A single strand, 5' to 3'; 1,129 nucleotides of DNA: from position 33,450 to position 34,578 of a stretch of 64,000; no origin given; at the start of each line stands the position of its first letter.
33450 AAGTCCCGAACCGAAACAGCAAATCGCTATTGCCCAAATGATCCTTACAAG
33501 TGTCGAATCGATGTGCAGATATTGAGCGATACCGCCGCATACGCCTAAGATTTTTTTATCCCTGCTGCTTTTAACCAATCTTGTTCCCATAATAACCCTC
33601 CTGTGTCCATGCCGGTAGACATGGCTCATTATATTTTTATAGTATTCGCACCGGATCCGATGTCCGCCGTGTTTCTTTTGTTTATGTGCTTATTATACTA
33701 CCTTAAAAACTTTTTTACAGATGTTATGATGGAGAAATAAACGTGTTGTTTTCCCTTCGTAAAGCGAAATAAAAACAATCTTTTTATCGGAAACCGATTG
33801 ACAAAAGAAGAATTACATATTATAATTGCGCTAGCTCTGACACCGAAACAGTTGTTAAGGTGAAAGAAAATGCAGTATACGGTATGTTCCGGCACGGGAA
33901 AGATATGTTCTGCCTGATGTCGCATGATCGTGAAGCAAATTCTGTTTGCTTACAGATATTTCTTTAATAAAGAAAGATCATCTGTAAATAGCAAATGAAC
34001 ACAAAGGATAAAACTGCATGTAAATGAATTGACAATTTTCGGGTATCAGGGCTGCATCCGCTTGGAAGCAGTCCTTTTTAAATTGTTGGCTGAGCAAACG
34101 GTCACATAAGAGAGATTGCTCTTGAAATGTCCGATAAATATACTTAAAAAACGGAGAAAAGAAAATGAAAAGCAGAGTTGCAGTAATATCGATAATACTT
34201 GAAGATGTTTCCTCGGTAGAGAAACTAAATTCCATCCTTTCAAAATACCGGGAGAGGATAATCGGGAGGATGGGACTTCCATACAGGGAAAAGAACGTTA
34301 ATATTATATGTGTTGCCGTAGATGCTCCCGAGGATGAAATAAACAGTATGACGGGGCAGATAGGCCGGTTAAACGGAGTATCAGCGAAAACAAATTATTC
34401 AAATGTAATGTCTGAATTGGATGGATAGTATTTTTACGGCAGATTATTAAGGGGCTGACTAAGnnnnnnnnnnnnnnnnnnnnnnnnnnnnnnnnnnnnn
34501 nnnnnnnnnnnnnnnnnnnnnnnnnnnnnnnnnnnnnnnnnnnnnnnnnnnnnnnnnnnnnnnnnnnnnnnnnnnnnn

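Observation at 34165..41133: Nitrogenase-like reductase (NifH/D/K-type) interleaved with a FecCD/FepC/binding-protein metal-chelate ABC importer in one operon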

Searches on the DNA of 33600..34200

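Call 39: search_rna_families(source=window, start=33600, end=34200, threshold=evalue, max_evalue=10, show_alignments=2)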
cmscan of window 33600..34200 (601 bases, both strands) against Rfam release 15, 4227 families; matches with E-value up to 10: 4.
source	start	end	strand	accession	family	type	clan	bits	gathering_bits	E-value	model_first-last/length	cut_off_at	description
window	33978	34010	-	RF02372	PyrC_leader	Cis-reg; leader;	-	18.8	50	2.9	1-50/50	no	PyrC leader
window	33725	33795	-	RF04295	mir-329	Gene; miRNA;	CL00149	13.9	76.8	8.2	1-80/80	no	mir-329 microRNA precursor family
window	33768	33841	+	RF02078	STnc210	Gene; sRNA;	-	13.6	100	7.6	1-179/179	no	Salmonella enterica sRNA STnc210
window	33961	34007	+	RF01637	ceN47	Gene; snRNA; snoRNA; CD-box;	-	11.4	35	9.1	1-155/155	no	Nematode snoRNA ceN47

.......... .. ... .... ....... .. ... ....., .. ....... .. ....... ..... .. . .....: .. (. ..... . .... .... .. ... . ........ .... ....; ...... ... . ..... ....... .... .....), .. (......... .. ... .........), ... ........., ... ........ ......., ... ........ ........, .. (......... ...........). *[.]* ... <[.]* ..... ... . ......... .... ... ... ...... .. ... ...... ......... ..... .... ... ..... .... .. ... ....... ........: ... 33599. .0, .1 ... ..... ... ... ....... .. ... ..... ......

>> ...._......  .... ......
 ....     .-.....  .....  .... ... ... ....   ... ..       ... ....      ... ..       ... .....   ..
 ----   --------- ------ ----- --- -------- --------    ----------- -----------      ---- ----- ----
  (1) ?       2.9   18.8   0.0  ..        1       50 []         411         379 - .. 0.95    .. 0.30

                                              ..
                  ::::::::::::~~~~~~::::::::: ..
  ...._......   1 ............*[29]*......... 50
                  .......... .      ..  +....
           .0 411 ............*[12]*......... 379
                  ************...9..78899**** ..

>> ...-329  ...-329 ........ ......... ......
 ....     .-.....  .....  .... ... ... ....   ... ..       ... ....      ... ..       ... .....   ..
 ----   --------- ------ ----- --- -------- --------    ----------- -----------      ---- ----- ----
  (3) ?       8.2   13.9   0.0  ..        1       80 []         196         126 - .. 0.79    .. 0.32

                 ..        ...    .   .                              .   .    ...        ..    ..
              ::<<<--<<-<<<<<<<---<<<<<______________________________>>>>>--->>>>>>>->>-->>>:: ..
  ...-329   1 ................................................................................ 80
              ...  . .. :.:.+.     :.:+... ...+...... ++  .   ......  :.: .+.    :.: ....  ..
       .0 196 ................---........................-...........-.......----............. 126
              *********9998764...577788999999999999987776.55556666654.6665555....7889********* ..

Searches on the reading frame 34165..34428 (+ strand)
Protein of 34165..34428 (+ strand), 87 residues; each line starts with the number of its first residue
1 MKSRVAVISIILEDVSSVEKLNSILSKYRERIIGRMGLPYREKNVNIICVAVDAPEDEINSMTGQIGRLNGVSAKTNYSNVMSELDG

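Call 4: search_protein_families(library=pfam, proteins=[window:34165-34428:+], max_evalue=0.01)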
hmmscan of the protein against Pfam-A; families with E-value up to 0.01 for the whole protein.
window:34165-34428:+ (87 aa): 1 family
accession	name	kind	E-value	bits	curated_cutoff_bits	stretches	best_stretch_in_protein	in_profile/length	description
PF21699.3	TM1266-like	-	1.1e-30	105.9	27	1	4-76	1-74/74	Iron-only hydrogenase system regulator, putative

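Call 6: search_protein_families(library=ncbifam, proteins=[window:34165-34428:+], max_evalue=0.001)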
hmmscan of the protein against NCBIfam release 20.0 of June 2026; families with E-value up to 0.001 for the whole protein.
window:34165-34428:+ (87 aa): 1 family
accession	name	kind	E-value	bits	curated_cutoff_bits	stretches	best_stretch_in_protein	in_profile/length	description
TIGR03959.1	hyd_TM1266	equivalog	7.4e-32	109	60.8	1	4-78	1-75/76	TM1266 family iron-only hydrogenase system putative regulator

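Call 84: search_solved_structures(query=window:34165-34428:+, max_evalue=1, show_alignments=1)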
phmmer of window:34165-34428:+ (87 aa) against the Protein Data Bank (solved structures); distinct sequences matched with E-value up to 1: 1.
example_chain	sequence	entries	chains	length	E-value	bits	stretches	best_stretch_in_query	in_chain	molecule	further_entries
2nzc_A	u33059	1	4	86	5.7e-10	42.5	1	1-76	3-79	Hypothetical protein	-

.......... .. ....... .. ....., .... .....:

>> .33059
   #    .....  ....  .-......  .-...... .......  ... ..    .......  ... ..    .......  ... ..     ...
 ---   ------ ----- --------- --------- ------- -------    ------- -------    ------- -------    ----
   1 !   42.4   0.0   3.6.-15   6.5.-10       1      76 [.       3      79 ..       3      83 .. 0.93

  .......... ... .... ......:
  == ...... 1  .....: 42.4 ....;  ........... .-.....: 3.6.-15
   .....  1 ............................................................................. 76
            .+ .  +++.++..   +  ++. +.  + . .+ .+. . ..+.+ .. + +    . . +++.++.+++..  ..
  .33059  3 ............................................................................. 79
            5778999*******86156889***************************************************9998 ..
